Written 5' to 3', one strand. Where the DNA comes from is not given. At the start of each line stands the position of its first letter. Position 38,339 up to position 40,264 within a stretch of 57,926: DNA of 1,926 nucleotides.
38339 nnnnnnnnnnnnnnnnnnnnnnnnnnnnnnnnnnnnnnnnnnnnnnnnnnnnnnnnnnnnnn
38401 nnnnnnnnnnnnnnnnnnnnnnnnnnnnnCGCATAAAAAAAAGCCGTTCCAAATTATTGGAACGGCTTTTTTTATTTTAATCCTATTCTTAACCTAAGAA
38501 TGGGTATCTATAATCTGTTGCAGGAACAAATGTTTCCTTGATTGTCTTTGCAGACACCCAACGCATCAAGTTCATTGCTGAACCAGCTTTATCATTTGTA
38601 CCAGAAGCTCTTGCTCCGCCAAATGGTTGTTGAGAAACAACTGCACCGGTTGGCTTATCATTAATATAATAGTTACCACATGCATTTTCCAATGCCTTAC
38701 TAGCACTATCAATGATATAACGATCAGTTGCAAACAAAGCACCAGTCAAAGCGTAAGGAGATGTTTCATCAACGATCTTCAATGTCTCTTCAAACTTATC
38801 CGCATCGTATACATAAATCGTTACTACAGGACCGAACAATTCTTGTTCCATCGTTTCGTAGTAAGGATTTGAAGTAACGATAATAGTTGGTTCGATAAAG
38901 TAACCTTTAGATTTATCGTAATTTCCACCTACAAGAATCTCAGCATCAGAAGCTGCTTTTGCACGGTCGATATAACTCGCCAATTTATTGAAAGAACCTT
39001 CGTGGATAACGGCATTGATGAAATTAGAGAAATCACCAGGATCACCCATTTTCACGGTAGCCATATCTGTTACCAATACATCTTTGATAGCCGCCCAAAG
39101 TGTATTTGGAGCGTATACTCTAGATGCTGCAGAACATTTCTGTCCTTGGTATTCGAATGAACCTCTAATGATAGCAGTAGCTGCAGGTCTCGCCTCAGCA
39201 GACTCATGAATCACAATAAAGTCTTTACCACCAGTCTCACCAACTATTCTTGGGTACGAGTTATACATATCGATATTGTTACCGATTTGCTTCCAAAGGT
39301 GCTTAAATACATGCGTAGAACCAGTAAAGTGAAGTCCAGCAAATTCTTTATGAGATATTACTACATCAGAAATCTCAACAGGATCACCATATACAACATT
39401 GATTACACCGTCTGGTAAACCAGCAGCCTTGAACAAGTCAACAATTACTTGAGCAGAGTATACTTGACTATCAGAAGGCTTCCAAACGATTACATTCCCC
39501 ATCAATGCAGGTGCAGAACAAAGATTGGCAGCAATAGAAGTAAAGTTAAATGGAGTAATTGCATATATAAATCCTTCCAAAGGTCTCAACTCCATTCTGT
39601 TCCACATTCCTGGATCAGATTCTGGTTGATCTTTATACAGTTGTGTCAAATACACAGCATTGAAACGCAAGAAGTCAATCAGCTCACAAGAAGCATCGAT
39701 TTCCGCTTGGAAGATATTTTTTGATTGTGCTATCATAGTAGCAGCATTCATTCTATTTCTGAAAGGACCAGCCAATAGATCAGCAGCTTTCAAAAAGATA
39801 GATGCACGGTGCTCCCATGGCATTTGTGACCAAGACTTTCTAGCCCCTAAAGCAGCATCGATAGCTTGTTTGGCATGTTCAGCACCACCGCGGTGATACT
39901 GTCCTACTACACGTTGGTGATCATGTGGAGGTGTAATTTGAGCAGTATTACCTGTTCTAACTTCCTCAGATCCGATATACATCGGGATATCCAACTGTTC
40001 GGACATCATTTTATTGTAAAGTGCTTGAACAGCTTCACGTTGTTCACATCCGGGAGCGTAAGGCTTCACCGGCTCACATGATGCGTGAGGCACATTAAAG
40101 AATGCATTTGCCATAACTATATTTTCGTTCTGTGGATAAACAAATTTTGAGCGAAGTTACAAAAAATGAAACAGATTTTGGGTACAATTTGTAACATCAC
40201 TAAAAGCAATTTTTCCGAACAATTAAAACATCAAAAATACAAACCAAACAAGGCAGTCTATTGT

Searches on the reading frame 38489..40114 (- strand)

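Call 56: search_protein_families(library=pfam, proteins=[window:38489-40114:-], max_evalue=0.001)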
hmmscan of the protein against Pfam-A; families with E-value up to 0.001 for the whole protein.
window:38489-40114:- (541 aa): 1 family
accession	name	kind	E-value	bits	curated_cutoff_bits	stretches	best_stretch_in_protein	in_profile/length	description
PF00171.27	Aldedh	-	3.8e-100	336.1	23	1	56-525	7-461/461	Aldehyde dehydrogenase family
